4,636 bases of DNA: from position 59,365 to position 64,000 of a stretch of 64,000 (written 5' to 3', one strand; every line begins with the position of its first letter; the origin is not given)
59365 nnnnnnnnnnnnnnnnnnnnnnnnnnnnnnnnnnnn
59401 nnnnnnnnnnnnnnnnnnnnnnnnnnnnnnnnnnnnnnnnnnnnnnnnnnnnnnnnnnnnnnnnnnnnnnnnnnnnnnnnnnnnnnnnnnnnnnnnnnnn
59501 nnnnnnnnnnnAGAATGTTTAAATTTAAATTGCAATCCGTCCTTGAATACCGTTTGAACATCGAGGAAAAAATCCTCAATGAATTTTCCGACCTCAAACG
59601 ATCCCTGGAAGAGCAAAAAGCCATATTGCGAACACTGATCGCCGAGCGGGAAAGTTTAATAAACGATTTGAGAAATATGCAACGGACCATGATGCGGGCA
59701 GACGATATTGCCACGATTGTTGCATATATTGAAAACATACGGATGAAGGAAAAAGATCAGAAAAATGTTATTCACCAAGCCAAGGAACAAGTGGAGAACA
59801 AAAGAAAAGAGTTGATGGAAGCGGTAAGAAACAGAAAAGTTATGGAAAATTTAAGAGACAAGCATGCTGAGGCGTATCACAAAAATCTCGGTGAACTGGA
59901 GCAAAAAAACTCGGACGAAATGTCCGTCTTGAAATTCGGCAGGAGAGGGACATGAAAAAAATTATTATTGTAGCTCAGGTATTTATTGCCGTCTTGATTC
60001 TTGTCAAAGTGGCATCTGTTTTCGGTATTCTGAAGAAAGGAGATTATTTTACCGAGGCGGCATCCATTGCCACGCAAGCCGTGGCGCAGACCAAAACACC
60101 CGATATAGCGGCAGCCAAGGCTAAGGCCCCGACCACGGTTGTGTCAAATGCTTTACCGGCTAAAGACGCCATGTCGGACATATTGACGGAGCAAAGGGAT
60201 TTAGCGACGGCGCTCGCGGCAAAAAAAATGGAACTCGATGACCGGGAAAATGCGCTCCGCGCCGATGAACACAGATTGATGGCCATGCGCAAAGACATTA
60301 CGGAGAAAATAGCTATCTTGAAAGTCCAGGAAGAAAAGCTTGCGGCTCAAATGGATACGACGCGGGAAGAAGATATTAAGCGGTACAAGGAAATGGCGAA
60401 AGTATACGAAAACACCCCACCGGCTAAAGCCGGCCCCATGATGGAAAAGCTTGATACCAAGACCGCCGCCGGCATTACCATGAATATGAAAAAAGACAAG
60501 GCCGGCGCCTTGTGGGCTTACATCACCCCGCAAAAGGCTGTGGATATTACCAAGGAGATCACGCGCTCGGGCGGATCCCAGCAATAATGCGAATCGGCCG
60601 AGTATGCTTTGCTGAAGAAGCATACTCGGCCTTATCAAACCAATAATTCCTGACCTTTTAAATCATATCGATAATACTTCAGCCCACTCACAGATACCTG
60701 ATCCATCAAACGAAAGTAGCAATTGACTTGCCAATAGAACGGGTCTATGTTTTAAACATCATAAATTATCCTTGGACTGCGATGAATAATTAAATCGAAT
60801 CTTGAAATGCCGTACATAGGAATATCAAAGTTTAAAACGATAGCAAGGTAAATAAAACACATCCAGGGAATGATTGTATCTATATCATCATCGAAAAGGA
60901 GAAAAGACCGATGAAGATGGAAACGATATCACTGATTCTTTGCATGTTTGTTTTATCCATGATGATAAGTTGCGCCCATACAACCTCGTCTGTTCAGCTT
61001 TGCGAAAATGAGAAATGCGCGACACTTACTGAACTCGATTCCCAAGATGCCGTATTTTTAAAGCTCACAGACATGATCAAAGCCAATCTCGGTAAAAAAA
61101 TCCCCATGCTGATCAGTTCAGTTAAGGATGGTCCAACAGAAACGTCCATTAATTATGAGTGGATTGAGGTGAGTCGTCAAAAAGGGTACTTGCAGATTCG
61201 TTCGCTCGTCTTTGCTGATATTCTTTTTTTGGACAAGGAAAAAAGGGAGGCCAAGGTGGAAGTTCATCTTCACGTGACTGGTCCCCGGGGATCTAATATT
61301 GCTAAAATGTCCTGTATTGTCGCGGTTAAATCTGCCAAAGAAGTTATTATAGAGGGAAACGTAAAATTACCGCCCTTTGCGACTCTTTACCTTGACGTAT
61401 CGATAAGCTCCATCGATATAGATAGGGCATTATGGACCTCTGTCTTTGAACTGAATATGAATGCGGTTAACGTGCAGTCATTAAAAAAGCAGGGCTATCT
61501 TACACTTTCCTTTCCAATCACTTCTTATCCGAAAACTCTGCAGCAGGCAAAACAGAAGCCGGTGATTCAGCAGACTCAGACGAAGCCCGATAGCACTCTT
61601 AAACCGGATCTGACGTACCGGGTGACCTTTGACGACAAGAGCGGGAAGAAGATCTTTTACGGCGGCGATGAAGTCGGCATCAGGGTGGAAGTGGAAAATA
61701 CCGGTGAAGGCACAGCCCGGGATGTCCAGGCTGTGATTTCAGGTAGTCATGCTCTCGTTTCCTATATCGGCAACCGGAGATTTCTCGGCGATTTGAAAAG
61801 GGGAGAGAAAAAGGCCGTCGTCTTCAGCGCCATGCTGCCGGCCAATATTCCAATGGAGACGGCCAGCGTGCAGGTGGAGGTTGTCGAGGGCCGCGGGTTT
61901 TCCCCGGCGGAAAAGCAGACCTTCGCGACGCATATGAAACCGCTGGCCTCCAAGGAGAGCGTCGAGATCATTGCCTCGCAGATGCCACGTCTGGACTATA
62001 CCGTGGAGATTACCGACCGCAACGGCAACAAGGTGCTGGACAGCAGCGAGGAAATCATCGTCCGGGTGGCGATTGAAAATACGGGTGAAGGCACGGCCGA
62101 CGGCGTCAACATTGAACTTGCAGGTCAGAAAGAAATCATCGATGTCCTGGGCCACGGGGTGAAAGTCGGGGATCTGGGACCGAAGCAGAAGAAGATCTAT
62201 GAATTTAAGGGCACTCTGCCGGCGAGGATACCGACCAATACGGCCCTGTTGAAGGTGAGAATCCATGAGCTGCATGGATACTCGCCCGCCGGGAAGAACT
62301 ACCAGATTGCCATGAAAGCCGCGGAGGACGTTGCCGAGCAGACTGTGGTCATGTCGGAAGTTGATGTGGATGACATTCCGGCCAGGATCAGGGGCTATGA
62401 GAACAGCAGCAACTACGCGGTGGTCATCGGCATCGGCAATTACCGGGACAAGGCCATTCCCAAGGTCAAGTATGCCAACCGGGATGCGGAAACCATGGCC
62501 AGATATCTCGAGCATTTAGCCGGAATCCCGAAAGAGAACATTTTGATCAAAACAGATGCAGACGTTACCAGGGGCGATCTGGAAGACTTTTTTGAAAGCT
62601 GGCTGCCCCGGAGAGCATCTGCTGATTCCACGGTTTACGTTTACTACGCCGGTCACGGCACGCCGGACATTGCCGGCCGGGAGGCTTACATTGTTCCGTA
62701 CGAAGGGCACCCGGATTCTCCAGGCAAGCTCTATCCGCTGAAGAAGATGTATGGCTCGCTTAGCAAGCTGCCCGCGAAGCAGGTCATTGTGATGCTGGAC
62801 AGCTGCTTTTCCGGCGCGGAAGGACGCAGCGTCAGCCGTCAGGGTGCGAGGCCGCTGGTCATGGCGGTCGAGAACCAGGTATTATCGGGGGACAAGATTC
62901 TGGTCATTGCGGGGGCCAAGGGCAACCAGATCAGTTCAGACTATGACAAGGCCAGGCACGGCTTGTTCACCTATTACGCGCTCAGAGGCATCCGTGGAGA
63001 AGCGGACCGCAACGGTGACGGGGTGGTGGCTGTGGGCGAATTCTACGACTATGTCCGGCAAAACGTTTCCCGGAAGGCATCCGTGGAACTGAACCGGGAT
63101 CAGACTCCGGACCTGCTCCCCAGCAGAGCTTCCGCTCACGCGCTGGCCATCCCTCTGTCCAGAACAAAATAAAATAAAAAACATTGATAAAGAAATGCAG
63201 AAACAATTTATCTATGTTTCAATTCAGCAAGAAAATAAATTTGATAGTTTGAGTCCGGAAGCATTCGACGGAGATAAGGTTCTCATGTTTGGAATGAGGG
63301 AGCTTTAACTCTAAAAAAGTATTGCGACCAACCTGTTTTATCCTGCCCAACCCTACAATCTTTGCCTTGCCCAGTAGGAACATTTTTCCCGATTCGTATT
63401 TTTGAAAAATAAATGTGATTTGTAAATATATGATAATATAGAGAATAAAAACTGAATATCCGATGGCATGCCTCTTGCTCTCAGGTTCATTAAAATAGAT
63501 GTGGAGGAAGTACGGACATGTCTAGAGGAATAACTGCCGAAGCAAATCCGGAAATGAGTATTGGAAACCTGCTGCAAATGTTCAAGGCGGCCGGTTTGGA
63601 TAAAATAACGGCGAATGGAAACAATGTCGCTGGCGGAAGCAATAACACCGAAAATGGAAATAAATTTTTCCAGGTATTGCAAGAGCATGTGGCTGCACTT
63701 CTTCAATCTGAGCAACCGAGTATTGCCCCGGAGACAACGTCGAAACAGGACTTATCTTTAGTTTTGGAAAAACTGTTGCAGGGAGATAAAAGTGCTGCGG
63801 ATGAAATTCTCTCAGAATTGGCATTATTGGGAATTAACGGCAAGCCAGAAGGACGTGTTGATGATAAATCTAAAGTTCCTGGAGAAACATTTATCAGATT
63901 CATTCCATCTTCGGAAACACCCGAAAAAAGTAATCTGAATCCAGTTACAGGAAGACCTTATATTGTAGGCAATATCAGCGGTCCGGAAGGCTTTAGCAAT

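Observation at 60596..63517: Caspase-like lipoprotein gene inserted as its own unit between fliJ/motE and the fliK-like gene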

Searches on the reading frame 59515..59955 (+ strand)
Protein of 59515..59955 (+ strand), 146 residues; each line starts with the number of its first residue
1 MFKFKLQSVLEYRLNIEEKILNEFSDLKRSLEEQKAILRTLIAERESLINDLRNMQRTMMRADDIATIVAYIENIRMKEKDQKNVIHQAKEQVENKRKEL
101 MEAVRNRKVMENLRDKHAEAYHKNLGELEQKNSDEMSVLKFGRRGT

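Call 7: search_protein_families(library=pfam, proteins=[window:59515-59955:+], max_evalue=0.01)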
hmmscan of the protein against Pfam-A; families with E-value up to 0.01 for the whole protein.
window:59515-59955:+ (146 aa): 4 families
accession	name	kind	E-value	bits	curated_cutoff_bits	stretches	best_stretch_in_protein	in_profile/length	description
PF02050.21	FliJ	-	7.5e-16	58.9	28.4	1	18-141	1-123/123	Flagellar FliJ protein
PF16789.10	YscO-like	-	0.00053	20.5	27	1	2-138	2-152/161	YscO-like protein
PF24237.1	INO80E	-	0.0013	19.4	27.8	0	32-62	7-37/48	INO80 complex subunit E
PF25600.1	TRIM_CC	-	0.0064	16.8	30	0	13-46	22-55/142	TRIM protein coiled-coil region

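Call 8: search_protein_families(library=ncbifam, proteins=[window:59515-59955:+], max_evalue=0.01)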
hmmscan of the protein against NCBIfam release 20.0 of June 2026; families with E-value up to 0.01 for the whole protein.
window:59515-59955:+ (146 aa): 1 family
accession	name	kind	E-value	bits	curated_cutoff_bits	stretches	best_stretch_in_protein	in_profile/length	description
TIGR02473.1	flagell_FliJ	equivalog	7.6e-20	71.7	50.45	1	3-143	1-141/141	flagellar export protein FliJ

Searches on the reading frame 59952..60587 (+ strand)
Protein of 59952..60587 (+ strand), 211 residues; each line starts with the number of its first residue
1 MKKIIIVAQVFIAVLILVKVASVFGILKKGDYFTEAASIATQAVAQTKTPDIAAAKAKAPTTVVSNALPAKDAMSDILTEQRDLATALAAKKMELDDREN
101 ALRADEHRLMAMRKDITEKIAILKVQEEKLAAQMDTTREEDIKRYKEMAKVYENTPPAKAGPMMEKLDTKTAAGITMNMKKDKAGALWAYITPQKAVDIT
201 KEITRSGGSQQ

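Call 7: search_protein_families(library=pfam, proteins=[window:59952-60587:+], max_evalue=0.01)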
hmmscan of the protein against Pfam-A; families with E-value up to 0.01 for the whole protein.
window:59952-60587:+ (211 aa): 2 families
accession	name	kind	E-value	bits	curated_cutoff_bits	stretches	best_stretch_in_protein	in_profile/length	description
PF03448.22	MgtE_N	-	6e-05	24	25.9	1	146-204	16-74/102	MgtE intracellular N domain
PF21007.2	FBF1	-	0.00081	18.5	45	1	80-152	314-389/524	Fas-binding factor 1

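Call 8: search_protein_families(library=ncbifam, proteins=[window:59952-60587:+], max_evalue=0.01)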
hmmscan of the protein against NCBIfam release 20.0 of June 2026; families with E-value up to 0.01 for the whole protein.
window:59952-60587:+ (211 aa): 4 families
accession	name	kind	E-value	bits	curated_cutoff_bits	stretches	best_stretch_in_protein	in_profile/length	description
NF047368.1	collar_FlbB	equivalog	0.00023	21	110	1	84-172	65-152/193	periplasmic-type flagellar collar protein FlbB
NF038218.1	IcmG_DotF_IVB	equivalog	0.00071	19.3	200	1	8-166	49-200/266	type IVB secretion system protein IcmG/DotF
NF009344.0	PRK12705.1-1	equivalog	0.0056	15.3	831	1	11-148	6-147/572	hypothetical protein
TIGR03319.1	RNase_Y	equivalog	0.0058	15.2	454.35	1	19-181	9-171/514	ribonuclease Y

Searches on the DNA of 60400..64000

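Call 73: search_rna_families(source=window, start=60400, end=64000, threshold=evalue, max_evalue=1)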
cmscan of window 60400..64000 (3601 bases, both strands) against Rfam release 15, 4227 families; matches with E-value up to 1: 0.
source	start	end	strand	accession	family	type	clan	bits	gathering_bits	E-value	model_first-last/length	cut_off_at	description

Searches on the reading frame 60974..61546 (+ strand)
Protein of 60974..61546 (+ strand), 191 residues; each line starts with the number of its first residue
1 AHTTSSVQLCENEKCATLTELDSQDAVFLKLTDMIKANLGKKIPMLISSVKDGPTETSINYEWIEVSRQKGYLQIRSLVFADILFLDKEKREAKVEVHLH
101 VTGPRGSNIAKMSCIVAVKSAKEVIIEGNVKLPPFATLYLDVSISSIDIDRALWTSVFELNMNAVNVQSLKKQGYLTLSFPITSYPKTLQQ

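Call 59: predict_structure(alignment_id=A2)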
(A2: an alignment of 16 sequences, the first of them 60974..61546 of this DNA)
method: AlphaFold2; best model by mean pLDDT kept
length: 191 residues; sequences in the alignment: 16
mean_pLDDT: 88.6   pTM: 0.82
mean pLDDT of the five models: 88.6, 87.6, 87.6, 87.1, 86.2
residues with pLDDT >= 90: 131; 70-90: 47; 50-70: 10; < 50: 3
segments of 3 or more residues with pLDDT < 50: none
pLDDT, mean of each block of 10 residues (from residue 1): 75 93 93 94 93 89 78 91 97 97 89 97 95 87 94 94 82 93 58 35
secondary structure, 60 per line:
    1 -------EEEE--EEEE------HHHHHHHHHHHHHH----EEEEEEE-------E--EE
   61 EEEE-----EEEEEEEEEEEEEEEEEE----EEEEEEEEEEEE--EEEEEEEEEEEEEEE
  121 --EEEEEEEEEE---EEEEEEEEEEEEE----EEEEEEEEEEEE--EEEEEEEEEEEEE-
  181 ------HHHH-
elements in order: E8-11 E14-17 H24-37 E42-48 E59-64 E70-87 E92-103 E106-120 E123-132 E136-148 E153-164 E167-179 H187-190

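Call 62: fold_search(model_id=the predicted structure, library=pdb)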
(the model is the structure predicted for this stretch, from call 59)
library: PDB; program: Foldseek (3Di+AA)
matches with E <= 10: 1055; with E <= 0.001: 0
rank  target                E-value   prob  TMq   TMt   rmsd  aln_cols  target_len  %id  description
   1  4tq2                  1.2e-03  0.99  0.35  0.37   7.2       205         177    4  Structure of S-type Phycobiliprotein Lyase CPES from Guillardia theta (released 2014-08-13)
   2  9lk4_O                2.1e-03  0.99  0.33  0.32  13.1       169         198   11  Cryo-EM structure of Lhcb4.1-C2S2 PSII-LHCII supercomplex from Arabidopsis thaliana (released 2025-06-18)
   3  5g38                  2.7e-03  1.00  0.38  0.42  10.2       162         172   10  PsbO subunit of Photosystem II, beta barrel domain at 100K, pH 6 (released 2016-08-10)
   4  9phw_O                4.0e-03  0.97  0.32  0.26  12.7       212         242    7  Structure of the D1-Val185Asn mutated photosystem II complex with slow O-O bond formation reveals changes in the Cl1 w (released 2025-10-22)
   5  7oui_O                5.1e-03  0.98  0.33  0.32  12.6       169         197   12  Structure of C2S2M2-type Photosystem supercomplex from Arabidopsis thaliana (digitonin-extracted) (released 2021-08-18)
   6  5xnm_O                6.4e-03  0.91  0.29  0.27  11.8       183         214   11  Structure of unstacked C2S2M2-type PSII-LHCII supercomplex from Pisum sativum (released 2017-09-20)
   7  8c29_O                7.8e-03  0.91  0.33  0.33  15.0       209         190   12  Cryo-EM structure of photosystem II C2S2 supercomplex from Norway spruce (Picea abies) at 2.8 Angstrom resolution (released 2023-07-26)
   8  3kzi_O                8.7e-03  0.93  0.32  0.26  12.3       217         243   10  Crystal Structure of Monomeric Form of Cyanobacterial Photosystem II (released 2010-06-16)
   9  8bd3_O                9.2e-03  0.90  0.30  0.25  11.6       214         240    9  Cryo-EM structure of the Photosystem II - LHCII supercomplex from Chlorella ohadi (released 2023-08-09)
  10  8tow_O                1.1e-02  0.94  0.33  0.27  12.6       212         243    8  Structure of a mutated photosystem II complex reveals perturbation of the oxygen-evolving complex (released 2024-06-19)
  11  5xnl_O                1.1e-02  0.82  0.28  0.22  13.2       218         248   10  Structure of stacked C2S2M2-type PSII-LHCII supercomplex from Pisum sativum (released 2017-09-20)
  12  5mx2_o                1.3e-02  0.92  0.32  0.26  12.5       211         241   11  Photosystem II depleted of the Mn4CaO5 cluster at 2.55 A resolution (released 2017-08-02)
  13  7pnk_O                1.6e-02  0.75  0.27  0.22  13.8       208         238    8  Unstacked compact Dunaliella PSII (released 2022-08-17)
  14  2axt_O                1.7e-02  0.90  0.32  0.26  12.6       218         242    9  Crystal Structure of Photosystem II from Thermosynechococcus elongatus (released 2005-12-27)
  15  7n8o_O                1.8e-02  0.90  0.32  0.26  13.0       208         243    8  High-resolution structure of photosystem II from the mesophilic cyanobacterium, Synechocystis sp. PCC 6803 (released 2021-12-29)
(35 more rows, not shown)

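Call 80: search_protein_representatives(alignment_id=A2)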
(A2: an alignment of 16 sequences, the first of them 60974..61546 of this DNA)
Query: 16 sequences, 190 profile positions. Proteins with E-value up to 0.001 (for the whole library): 171; up to 1e-10: 78; up to 1e-30: 15. The best 150 are listed.
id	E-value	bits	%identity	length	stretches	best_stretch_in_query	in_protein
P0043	2.6e-73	262.2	-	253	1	1-190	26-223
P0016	9.5e-71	253.9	-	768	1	1-188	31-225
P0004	2.0e-66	239.7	-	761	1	2-190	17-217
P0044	2.2e-57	210.3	-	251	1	2-186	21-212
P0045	1.7e-54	200.9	-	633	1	4-187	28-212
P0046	5.5e-47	176.3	-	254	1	6-187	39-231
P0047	1.2e-46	175.2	-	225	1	30-188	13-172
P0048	5.9e-45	169.7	-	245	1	6-186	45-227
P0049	3.3e-42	160.8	-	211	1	2-184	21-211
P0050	5.5e-40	153.5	-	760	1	3-187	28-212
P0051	4.9e-38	147.2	-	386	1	6-185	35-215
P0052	1.1e-36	142.8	-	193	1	5-185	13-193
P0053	2.5e-35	138.3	-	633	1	4-187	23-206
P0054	4.6e-35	137.5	-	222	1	4-187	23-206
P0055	7.4e-34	133.5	-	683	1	7-186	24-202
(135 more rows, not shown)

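Call 82: search_protein_families(library=pfam, alignment_id=A3, max_evalue=0.001)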
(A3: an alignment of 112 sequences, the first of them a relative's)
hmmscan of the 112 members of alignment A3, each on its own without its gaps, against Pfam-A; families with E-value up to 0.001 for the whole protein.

A. member 1, P0043 (253 aa): 0 families

B. families by the number of members that match (of 112 scanned): 24 families
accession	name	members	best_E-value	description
PF00656.27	Peptidase_C14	17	6.2e-36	Caspase domain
PF13365.12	Trypsin_2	2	5.9e-28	Trypsin-like peptidase domain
PF07705.17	CARDB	2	3.5e-10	CARDB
PF00515.34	TPR_1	1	1.8e-55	Tetratricopeptide repeat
PF13414.12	TPR_11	1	5.2e-44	TPR repeat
PF13181.12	TPR_8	1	1.1e-36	Tetratricopeptide repeat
PF07719.23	TPR_2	1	3.7e-34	Tetratricopeptide repeat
PF13431.12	TPR_17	1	4.4e-34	Tetratricopeptide repeat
PF13371.12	TPR_9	1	1.6e-25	Tetratricopeptide repeat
PF13432.12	TPR_16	1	6.8e-24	Tetratricopeptide repeat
PF13424.12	TPR_12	1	2e-21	Tetratricopeptide repeat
PF13428.12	TPR_14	1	2.1e-16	Tetratricopeptide repeat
PF00089.32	Trypsin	1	1.9e-11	Trypsin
PF13374.12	TPR_10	1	2.3e-10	Tetratricopeptide repeat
PF13174.12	TPR_6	1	6.3e-10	Tetratricopeptide repeat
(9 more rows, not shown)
